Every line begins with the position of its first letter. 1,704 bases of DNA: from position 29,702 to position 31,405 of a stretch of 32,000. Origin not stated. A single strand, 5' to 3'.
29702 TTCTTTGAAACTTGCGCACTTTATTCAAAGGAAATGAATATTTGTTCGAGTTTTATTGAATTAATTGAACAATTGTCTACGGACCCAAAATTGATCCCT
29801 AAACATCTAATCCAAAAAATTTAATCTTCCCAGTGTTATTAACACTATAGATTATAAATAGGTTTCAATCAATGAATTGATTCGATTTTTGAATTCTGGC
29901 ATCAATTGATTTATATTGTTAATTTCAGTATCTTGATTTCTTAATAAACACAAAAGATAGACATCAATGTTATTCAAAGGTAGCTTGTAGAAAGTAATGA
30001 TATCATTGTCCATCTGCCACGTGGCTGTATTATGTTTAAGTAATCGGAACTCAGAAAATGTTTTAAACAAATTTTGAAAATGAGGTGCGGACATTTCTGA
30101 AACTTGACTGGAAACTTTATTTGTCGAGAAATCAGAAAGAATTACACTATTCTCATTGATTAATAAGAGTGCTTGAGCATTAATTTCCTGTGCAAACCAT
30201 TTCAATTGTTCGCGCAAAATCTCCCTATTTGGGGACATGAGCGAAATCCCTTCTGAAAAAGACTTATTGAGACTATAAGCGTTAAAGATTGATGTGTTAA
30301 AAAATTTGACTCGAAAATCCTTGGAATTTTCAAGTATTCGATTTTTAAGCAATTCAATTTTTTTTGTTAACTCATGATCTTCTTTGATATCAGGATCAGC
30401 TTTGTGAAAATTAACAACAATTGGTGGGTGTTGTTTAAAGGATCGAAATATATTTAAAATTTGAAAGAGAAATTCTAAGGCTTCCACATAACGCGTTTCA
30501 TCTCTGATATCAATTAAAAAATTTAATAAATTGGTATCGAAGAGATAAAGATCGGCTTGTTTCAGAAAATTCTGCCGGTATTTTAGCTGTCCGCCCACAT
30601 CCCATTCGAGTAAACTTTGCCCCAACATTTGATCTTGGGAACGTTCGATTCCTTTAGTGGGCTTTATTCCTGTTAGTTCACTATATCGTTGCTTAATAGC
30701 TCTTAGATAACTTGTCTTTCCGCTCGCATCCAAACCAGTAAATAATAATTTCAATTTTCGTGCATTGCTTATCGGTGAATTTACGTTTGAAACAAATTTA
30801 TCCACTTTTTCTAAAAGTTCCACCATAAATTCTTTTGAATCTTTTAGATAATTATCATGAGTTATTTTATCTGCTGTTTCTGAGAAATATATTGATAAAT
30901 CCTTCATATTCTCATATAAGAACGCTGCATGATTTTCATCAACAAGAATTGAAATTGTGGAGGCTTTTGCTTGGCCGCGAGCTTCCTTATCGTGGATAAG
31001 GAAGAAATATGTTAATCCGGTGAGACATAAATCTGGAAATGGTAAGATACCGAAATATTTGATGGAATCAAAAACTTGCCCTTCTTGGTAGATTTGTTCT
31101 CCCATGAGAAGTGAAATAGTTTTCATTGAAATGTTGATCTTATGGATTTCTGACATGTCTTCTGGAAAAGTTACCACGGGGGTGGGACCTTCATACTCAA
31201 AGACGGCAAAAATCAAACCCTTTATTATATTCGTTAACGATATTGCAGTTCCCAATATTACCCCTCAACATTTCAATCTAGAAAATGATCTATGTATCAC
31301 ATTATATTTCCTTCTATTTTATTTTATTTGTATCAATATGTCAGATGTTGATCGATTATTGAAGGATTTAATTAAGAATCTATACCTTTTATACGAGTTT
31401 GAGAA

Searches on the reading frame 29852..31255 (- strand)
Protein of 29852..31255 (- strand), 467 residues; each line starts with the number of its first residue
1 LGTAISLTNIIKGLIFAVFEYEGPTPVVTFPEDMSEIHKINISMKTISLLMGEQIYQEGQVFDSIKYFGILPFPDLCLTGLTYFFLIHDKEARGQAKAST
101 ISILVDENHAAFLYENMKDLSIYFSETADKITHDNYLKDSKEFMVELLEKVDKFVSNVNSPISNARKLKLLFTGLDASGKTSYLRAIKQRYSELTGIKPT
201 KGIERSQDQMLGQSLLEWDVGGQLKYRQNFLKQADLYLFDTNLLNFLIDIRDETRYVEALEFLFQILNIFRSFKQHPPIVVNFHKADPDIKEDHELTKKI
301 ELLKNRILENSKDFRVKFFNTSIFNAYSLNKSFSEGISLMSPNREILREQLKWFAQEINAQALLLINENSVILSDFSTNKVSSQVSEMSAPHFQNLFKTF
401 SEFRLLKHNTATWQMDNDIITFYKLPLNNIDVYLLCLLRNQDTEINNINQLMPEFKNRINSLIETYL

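Call 88: search_protein_families(library=pfam, proteins=[window:29852-31255:-], max_evalue=0.00001)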
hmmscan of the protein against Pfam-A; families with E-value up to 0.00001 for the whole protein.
window:29852-31255:- (467 aa): 2 families
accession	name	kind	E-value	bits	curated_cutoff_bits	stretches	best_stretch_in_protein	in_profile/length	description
PF04670.18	Gtr1_RagA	-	9.7e-23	81.2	22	1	169-382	1-219/232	Gtr1/RagA G protein conserved region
PF00025.27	Arf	-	1.8e-14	54.1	22.3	1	162-327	9-161/174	ADP-ribosylation factor family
